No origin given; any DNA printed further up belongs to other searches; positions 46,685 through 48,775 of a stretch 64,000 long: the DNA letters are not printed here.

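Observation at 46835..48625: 596-aa protein with two tandem phycobilisome-linker domains and a duplicated C-terminal motif, encoded right after cpeR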

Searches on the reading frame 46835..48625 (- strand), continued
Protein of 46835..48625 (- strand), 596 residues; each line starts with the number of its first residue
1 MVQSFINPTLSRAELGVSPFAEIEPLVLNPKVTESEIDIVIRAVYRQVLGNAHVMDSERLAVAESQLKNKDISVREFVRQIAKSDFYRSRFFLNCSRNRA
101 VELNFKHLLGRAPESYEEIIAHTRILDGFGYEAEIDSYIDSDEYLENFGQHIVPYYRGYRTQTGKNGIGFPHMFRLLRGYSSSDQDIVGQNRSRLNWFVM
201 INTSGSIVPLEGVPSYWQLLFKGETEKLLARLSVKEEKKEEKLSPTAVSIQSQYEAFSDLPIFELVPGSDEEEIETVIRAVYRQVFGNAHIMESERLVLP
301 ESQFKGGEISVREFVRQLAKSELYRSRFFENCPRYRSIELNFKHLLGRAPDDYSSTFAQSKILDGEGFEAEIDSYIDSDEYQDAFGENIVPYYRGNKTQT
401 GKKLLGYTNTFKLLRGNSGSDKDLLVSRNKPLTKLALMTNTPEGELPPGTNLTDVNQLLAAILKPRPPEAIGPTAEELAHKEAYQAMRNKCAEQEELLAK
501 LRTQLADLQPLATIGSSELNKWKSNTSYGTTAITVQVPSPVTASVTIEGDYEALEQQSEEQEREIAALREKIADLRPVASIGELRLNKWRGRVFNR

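Call 7: find_homologous_proteins(query=window:46835-48625:-, max_evalue=1e-20)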
Query window:46835-48625:- (596 aa): 1443 proteins with E <= 1e-20 among 8000 candidates; the best 120 are listed.
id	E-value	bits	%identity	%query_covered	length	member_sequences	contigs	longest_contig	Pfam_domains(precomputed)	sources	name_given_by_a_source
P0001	0.0e+0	1262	95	100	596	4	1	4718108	PF00427.27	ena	-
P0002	0.0e+0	1200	50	74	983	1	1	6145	PF00427.27,PF25064.2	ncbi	-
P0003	0.0e+0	1168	88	100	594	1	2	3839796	PF00427.27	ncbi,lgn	-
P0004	0.0e+0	1013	51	73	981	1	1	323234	PF00427.27,PF25064.2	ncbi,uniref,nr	ncbi:MAG: phycobilisome Linker polypeptide [Okeania sp. SIO2C2]|uniref:phycobilisome rod-core linker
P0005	1.9e-288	976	50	67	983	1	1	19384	PF00427.27,PF25064.2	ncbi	ncbi:MAG: phycobilisome rod-core linker polypeptide [Cyanobacteria bacterium P01_F01_bin.116]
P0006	3.1e-282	955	50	68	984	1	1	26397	PF00427.27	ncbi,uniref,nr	ncbi:phycobilisome rod-core linker polypeptide [Leptothoe sp. PORK10 BA2]|uniref:phycobilisome rod-c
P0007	2.4e-280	949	49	68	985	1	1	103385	PF00427.27,PF25064.2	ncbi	ncbi:MAG: phycobilisome rod-core linker polypeptide [Cyanobacteria bacterium P01_B01_bin.77]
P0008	2.8e-268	909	52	96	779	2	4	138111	PF00427.27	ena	-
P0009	6.2e-262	888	46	98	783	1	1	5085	PF00427.27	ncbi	-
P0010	4.0e-254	862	52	74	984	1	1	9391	PF00427.27,PF25064.2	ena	-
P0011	7.9e-253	858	52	75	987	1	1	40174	PF00427.27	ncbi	ncbi:MAG: phycobilisome rod-core linker polypeptide [Cyanobacteria bacterium J06635_1]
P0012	8.9e-253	858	50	77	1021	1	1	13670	PF00427.27,PF25064.2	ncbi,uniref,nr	ncbi:MAG: phycobilisome Linker polypeptide [Okeania sp. SIO3B5]|uniref:phycobilisome rod-core linker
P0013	7.2e-250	848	51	77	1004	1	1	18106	PF00427.27,PF25064.2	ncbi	-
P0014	6.2e-249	845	51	77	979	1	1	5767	PF00427.27,PF25064.2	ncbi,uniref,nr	ncbi:MAG: phycobilisome Linker polypeptide [Okeania sp. SIO3I5]|uniref:phycobilisome rod-core linker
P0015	2.6e-247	840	53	98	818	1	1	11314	PF00427.27,PF25064.2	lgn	-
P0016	3.0e-247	840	51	71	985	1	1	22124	PF00427.27,PF25064.2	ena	-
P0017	2.7e-244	830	48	75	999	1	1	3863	PF00427.27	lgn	-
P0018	4.0e-243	826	52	68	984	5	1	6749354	PF00427.27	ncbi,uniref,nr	ncbi:phycobilisome Linker polypeptide [Leptolyngbyaceae cyanobacterium CCMR0082]|uniref:Phycobilisom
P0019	3.2e-241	820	47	77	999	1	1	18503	PF00427.27,PF25064.2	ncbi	ncbi:MAG: phycobilisome rod-core linker polypeptide [Cyanobacteria bacterium P01_C01_bin.72]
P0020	3.8e-241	820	49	71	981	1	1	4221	PF00427.27,PF25064.2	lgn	-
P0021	3.3e-240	817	51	68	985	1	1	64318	PF00427.27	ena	-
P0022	1.6e-239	814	48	75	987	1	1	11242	PF00427.27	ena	-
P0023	1.2e-238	811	50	68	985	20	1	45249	PF00427.27,PF25064.2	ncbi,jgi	ncbi:MAG: phycobilisome rod-core linker polypeptide [Cyanobacteria bacterium J06656_5]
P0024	9.7e-238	808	50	65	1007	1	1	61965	PF00427.27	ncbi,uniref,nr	ncbi:phycobilisome rod-core linker polypeptide [Leptothoe spongobia]|uniref:Phycobilisome rod-core l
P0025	3.8e-236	803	50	68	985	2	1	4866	PF00427.27,PF25064.2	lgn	-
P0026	4.8e-236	803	46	98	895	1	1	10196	PF00427.27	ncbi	ncbi:MAG: phycobilisome rod-core linker polypeptide [Cyanobacteria bacterium P01_D01_bin.44]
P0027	6.1e-236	802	49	73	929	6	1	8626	PF00427.27,PF01383.28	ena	-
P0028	7.3e-236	802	51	68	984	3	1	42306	PF00427.27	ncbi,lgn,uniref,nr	ncbi:phycobilisome linker polypeptide [Leptolyngbya sp. Heron Island J]|uniref:phycobilisome rod-cor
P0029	1.5e-235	801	51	68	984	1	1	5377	PF00427.27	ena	-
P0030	2.1e-233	794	50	73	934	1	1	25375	PF00427.27,PF01383.28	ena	-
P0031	2.3e-233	794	48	74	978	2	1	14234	PF00427.27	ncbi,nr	ncbi:MAG: phycobilisome rod-core linker polypeptide [Leptolyngbyaceae cyanobacterium MAG.088]|nr:phy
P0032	5.7e-233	793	49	70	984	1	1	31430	PF00427.27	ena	-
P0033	5.3e-232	789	48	71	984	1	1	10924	PF00427.27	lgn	-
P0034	2.2e-231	787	52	68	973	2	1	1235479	PF00427.27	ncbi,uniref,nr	ncbi:phycobilisome rod-core linker polypeptide [Leptothoe kymatousa]|uniref:phycobilisome rod-core l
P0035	1.0e-230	785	53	65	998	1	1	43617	PF00427.27,PF25064.2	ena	-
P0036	2.0e-230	784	47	75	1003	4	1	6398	PF00427.27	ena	-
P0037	6.5e-230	783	49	71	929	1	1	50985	PF00427.27,PF01383.28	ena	-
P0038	9.2e-230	782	50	68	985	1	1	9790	PF00427.27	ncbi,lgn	ncbi:MAG: phycobilisome rod-core linker polypeptide [Cyanobacteria bacterium P01_D01_bin.156]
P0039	1.1e-229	782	49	67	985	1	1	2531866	PF00427.27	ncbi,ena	-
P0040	1.8e-228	778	47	71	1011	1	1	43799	PF00427.27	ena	-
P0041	2.1e-226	771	52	68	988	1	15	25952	PF00427.27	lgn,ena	-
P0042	2.3e-226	771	47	73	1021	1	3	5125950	PF00427.27,PF25064.2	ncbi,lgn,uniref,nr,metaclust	ncbi:Phycobilisome linker polypeptide [[Leptolyngbya] sp. PCC 7376]|uniref:phycobilisome rod-core li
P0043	4.9e-225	766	46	70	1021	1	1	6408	PF00427.27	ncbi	ncbi:MAG: phycobilisome rod-core linker polypeptide [Cyanobacteria bacterium P01_F01_bin.3]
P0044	4.8e-224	763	48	68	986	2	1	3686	PF00427.27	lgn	-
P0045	5.6e-224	763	46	73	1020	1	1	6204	PF00427.27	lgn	-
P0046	4.5e-222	757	46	72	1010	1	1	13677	PF00427.27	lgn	-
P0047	1.8e-218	745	50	68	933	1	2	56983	PF00427.27,PF01383.28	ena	-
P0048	1.9e-217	741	45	96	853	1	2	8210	PF00427.27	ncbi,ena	-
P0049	2.1e-215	735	47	97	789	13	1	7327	PF00427.27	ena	-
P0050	6.2e-214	730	48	97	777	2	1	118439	PF00427.27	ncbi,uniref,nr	ncbi:phycobilisome rod-core linker polypeptide [Leptothoe sp. PORK10 BA2]|uniref:phycobilisome rod-c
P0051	7.8e-212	723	47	97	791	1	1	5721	PF00427.27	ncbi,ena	-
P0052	4.8e-211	720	47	69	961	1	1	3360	PF00427.27,PF25064.2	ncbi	ncbi:MAG: phycobilisome rod-core linker polypeptide, partial [Cyanobacteria bacterium J06641_5]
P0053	2.0e-210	718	47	97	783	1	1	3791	PF00427.27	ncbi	ncbi:MAG: phycobilisome rod-core linker polypeptide [Cyanobacteria bacterium P01_F01_bin.86]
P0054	4.4e-210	717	47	97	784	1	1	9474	PF00427.27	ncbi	ncbi:MAG: phycobilisome rod-core linker polypeptide [Cyanobacteria bacterium P01_F01_bin.116]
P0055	6.5e-210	717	47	98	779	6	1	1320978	PF00427.27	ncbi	ncbi:phycobilisome rod-core linker polypeptide [Leptothoe sp. EHU-05/26/07-4]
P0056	9.7e-210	716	46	96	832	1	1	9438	PF00427.27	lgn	-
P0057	1.1e-209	716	45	96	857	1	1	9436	PF00427.27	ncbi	-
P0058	2.4e-207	708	58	100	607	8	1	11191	PF00427.27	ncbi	-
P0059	4.2e-207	707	58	100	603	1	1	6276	PF00427.27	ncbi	-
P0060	1.7e-205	702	57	100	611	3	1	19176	PF00427.27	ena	-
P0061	4.2e-204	697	57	100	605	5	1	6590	PF00427.27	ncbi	ncbi:MAG: phycobilisome rod-core linker polypeptide [Prochloraceae cyanobacterium]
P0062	1.7e-202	692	58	100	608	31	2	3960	PF00427.27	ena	-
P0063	7.0e-199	680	55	100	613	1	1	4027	PF00427.27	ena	-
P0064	3.8e-198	678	56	100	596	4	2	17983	PF00427.27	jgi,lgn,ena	-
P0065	4.3e-198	678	54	100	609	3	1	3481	PF00427.27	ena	-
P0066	1.4e-197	676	55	100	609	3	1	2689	PF00427.27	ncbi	-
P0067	2.2e-197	675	48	71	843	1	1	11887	PF00427.27,PF08924.18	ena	-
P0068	4.2e-197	674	47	70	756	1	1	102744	PF00427.27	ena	-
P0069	5.9e-196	670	55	100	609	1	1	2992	PF00427.27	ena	-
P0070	3.5e-194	665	56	98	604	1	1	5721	PF00427.27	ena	-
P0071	1.8e-193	662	55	100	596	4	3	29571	PF00427.27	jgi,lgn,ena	-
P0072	1.5e-192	659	54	100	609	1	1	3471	PF00427.27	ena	-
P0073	2.4e-192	659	54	100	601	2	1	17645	PF00427.27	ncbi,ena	-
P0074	3.5e-192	658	54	100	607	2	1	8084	PF00427.27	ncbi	-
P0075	8.9e-192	657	54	100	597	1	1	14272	PF00427.27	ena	-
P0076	1.2e-191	656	54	100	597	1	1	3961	PF00427.27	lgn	-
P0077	1.8e-191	656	55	100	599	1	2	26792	PF00427.27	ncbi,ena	-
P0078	2.4e-191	655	54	100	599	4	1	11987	PF00427.27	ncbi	-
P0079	2.7e-191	655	54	100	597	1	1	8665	PF00427.27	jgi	-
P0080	3.4e-191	655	55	100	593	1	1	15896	PF00427.27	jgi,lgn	-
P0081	3.9e-191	655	84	57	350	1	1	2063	PF00427.27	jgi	-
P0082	3.0e-189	648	55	100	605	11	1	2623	PF00427.27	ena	-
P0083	5.1e-189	648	53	100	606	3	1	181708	PF00427.27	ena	-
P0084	6.9e-189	647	54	100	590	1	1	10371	PF00427.27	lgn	-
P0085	8.6e-189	647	54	100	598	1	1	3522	PF00427.27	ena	-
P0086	1.0e-188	647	54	99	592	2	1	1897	PF00427.27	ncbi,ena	-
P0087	2.0e-188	646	53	100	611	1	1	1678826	PF00427.27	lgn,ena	-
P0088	5.2e-187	641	47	67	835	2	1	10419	PF00427.27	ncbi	ncbi:MAG: phycobilisome rod-core linker polypeptide, partial [Cyanobacteria bacterium P01_F01_bin.11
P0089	9.6e-187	640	48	74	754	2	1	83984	PF19892.6,PF00427.27,PF01383.28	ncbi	-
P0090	3.0e-186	638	52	100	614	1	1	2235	PF00427.27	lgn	-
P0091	6.6e-186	637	53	100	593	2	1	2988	PF00427.27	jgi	jgi:phycobilisome core-membrane linker protein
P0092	7.4e-186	637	53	100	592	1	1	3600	PF00427.27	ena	-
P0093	2.9e-185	635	49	73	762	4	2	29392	PF00427.27,PF01383.28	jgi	jgi:hypothetical protein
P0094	5.7e-185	634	54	100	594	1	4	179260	PF00427.27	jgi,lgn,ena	-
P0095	4.8e-184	631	53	100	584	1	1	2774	PF00427.27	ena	-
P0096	7.4e-183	627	53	100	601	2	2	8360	PF00427.27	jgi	jgi:phycobilisome core-membrane linker protein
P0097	2.1e-182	626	53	99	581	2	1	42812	PF00427.27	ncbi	ncbi:MAG: phycobilisome rod-core linker polypeptide [Cyanobacteria bacterium P01_E01_bin.42]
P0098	5.6e-182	624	53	100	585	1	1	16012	PF00427.27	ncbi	-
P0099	2.9e-181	622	51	99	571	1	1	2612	PF00427.27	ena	-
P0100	4.9e-181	621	51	99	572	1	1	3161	PF00427.27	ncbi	-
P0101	2.3e-180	619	48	68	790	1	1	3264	PF00427.27,PF25064.2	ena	-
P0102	5.7e-180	618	50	68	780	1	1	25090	PF00427.27,PF25064.2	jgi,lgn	-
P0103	1.0e-179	617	53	100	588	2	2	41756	PF00427.27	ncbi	ncbi:MAG: phycobilisome rod-core linker polypeptide [Cyanobacteria bacterium J06639_16]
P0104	1.7e-179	616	54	97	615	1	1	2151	PF00427.27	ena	-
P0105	2.6e-179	615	52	69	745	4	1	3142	PF00427.27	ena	-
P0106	4.5e-179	615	53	98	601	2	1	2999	PF00427.27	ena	-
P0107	4.8e-179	615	53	100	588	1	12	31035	PF00427.27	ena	-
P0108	6.6e-179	614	53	96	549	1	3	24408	PF00427.27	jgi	-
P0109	1.2e-178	613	53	100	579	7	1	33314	PF00427.27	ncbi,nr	ncbi:phycobilisome rod-core linker polypeptide [Komarekiella delphini-convector]|nr:phycobilisome ro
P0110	1.6e-178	613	52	100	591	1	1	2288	PF00427.27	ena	-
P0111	2.2e-178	612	52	100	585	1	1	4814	PF00427.27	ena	-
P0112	4.8e-178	611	50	100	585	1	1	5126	PF00427.27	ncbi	-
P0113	1.9e-177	609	54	98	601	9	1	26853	PF00427.27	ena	-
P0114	2.2e-177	609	53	100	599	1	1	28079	PF00427.27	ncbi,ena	-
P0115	2.5e-176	606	51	99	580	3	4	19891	PF00427.27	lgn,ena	-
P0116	3.8e-176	605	48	66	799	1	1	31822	PF00427.27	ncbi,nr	ncbi:MAG: phycobilisome Linker polypeptide, partial [Leptolyngbya sp. SIO3F4]|nr:phycobilisome Linke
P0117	4.6e-176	605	48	78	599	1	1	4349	PF00427.27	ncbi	ncbi:MAG: phycobilisome rod-core linker polypeptide [Cyanobacteria bacterium J06642_11]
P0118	5.1e-176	605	51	100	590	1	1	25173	PF00427.27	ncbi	ncbi:MAG: phycobilisome rod-core linker polypeptide [Cyanobacteria bacterium J06638_20]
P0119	5.5e-176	605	51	100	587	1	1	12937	PF00427.27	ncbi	-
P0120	9.5e-176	604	51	100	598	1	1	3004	PF00427.27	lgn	-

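Call 9: search_protein_families(library=pfam, proteins=[P0004, P0015, P0008, P0026, P0058, P0109], max_evalue=0.01)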
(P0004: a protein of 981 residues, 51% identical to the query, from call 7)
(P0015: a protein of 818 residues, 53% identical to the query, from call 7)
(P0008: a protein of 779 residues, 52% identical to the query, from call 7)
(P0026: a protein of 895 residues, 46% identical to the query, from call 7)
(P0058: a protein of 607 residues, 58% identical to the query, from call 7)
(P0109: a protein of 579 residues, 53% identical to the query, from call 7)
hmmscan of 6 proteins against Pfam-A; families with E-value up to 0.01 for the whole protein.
P0004 (981 aa): 4 families
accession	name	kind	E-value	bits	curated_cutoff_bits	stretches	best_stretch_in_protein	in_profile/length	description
PF00427.26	PBS_linker_poly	-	3.7e-200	654.4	28.7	4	550-671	5-126/126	Phycobilisome Linker polypeptide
PF25064.1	ARM_TT21_5th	-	2.5e-11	44.3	27.8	0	138-180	21-63/117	TT21 fifth ARM repeats domain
PF07583.16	PSCyt2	-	0.0026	18.2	29.8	0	860-916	35-90/209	Protein of unknown function (DUF1549)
PF15970.11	HicB-like_2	-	0.0037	17.8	30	0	784-826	31-71/81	HicB_like antitoxin of bacterial toxin-antitoxin system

P0015 (818 aa): 2 families
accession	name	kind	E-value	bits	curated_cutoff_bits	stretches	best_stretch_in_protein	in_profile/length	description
PF00427.26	PBS_linker_poly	-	2.6e-152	499.8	28.7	3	498-622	2-126/126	Phycobilisome Linker polypeptide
PF25064.1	ARM_TT21_5th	-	4.7e-06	27.3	27.8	0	340-382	22-64/117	TT21 fifth ARM repeats domain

P0008 (779 aa): 2 families
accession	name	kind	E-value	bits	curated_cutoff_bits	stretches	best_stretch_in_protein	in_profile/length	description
PF00427.26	PBS_linker_poly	-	2e-149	490.4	28.7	3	460-584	2-126/126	Phycobilisome Linker polypeptide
PF25064.1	ARM_TT21_5th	-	0.00039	21.2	27.8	0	104-147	22-65/117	TT21 fifth ARM repeats domain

P0026 (895 aa): 2 families
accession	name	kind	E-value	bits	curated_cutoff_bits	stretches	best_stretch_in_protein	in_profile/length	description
PF00427.26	PBS_linker_poly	-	1.2e-154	507.3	28.7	3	573-697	2-126/126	Phycobilisome Linker polypeptide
PF13946.11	DUF4214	-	9.3e-06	26.1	23.2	0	78-143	4-70/72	Domain of unknown function (DUF4214)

P0058 (607 aa): 1 family
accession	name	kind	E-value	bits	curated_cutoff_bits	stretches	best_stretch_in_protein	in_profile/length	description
PF00427.26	PBS_linker_poly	-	7.1e-103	340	28.7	2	34-158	2-126/126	Phycobilisome Linker polypeptide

P0109 (579 aa): 3 families
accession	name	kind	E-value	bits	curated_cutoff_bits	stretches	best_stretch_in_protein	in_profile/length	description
PF00427.26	PBS_linker_poly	-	1e-103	342.7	28.7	2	34-158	2-126/126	Phycobilisome Linker polypeptide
PF24073.1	DUF7365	-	0.0038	17.8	27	0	527-572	21-66/101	Coiled-coil region of unknown function (DUF7365)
PF18504.6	Csm1_N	-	0.0039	18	26.3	0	533-558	28-53/70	Csm1 N-terminal domain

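Call 27: find_encoding_contigs(protein=P0001, flank=10000, max_places=3)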
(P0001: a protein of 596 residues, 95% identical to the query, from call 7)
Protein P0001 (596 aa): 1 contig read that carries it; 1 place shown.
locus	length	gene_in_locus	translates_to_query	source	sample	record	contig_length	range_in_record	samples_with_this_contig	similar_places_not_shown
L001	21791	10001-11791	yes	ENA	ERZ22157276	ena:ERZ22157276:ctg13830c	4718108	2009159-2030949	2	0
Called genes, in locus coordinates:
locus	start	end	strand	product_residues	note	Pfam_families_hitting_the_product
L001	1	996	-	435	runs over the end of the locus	PF00089:Trypsin, PF13365:Trypsin_2, PF05419:GUN4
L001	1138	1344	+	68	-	-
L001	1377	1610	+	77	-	-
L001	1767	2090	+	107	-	-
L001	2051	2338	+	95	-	-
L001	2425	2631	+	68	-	-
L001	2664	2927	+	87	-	-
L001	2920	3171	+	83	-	-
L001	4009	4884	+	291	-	PF00427:PBS_linker_poly, PF01383:CpcD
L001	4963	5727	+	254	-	PF00427:PBS_linker_poly, PF01383:CpcD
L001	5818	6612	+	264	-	PF00427:PBS_linker_poly, PF01383:CpcD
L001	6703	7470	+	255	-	PF00427:PBS_linker_poly, PF01383:CpcD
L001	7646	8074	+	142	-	PF00427:PBS_linker_poly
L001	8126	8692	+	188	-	PF09367:CpeS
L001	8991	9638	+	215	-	PF06206:CpeT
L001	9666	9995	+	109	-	-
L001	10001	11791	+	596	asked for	PF00427:PBS_linker_poly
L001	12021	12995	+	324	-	-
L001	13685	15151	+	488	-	PF25917:BSH_RND (faint), PF25876:HH_MFP_RND, PF25989:YknX_C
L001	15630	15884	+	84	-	PF10047:DUF2281 (weak)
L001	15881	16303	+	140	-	PF01850:PIN (weak)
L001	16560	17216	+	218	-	PF07885:Ion_trans_2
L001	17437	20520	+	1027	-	PF00873:ACR_tran, PF02355:SecD_SecF_C (weak)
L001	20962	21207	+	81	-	-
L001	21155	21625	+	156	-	PF05685:Uma2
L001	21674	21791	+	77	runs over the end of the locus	-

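Call 28: find_encoding_contigs(protein=P0087, flank=10000, max_places=2)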
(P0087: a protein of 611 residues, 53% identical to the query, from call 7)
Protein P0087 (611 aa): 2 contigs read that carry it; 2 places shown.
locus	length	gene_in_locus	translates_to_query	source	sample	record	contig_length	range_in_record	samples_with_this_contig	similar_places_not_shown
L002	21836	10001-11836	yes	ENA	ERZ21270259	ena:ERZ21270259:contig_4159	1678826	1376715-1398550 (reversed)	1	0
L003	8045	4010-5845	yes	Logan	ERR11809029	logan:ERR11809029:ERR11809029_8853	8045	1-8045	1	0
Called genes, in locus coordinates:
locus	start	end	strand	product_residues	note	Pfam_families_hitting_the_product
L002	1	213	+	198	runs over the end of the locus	PF00753:Lactamase_B (faint)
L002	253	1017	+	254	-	PF00902:TatC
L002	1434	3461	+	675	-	PF00805:Pentapeptide, PF13576:Pentapeptide_3 (faint), PF00805:Pentapeptide, PF13599:Pentapeptide_4 (weak), PF00805:Pentapeptide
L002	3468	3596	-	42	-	-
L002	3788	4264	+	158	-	PF10847:DUF2656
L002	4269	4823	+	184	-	PF09367:CpeS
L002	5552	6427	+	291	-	PF00427:PBS_linker_poly, PF01383:CpcD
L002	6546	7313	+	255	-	PF00427:PBS_linker_poly, PF01383:CpcD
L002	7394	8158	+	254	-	PF00427:PBS_linker_poly, PF01383:CpcD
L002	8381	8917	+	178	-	PF09367:CpeS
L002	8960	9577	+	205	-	PF06206:CpeT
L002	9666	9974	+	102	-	-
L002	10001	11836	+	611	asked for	PF00427:PBS_linker_poly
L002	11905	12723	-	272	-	PF05116:S6PP (faint), PF08282:Hydrolase_3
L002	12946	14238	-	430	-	PF00815:Histidinol_dh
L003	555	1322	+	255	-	PF00427:PBS_linker_poly, PF01383:CpcD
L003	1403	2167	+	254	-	PF00427:PBS_linker_poly, PF01383:CpcD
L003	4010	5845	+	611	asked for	PF00427:PBS_linker_poly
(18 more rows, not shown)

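Call 29: find_encoding_contigs(protein=P0109, flank=10000, max_places=2)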
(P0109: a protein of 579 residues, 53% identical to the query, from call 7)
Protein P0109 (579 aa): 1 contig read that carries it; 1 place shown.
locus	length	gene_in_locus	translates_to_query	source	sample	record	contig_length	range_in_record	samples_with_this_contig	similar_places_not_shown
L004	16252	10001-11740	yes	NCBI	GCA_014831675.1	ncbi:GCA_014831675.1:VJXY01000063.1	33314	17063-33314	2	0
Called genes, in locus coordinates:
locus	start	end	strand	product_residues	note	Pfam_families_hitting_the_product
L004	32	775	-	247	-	PF05996:Fe_bilin_red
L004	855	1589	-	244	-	PF05996:Fe_bilin_red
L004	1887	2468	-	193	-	PF09367:CpeS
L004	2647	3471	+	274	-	-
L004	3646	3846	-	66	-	-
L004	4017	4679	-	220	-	PF02985:HEAT (faint), PF13646:HEAT_2, PF03130:HEAT_PBS (faint), PF13513:HEAT_EZ (faint), PF25786:HEAT_GCN1_C (faint), PF13646:HEAT_2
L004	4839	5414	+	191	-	PF00502:Phycobilisome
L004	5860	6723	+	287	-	PF00427:PBS_linker_poly, PF01383:CpcD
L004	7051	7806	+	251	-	PF00427:PBS_linker_poly, PF01383:CpcD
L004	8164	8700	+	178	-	PF09367:CpeS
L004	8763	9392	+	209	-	PF06206:CpeT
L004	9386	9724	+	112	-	-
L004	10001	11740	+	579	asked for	PF00427:PBS_linker_poly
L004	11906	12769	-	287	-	-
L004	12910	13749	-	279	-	-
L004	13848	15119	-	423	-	PF03130:HEAT_PBS (faint), PF02985:HEAT (faint), PF13646:HEAT_2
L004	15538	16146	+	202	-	PF08894:DUF1838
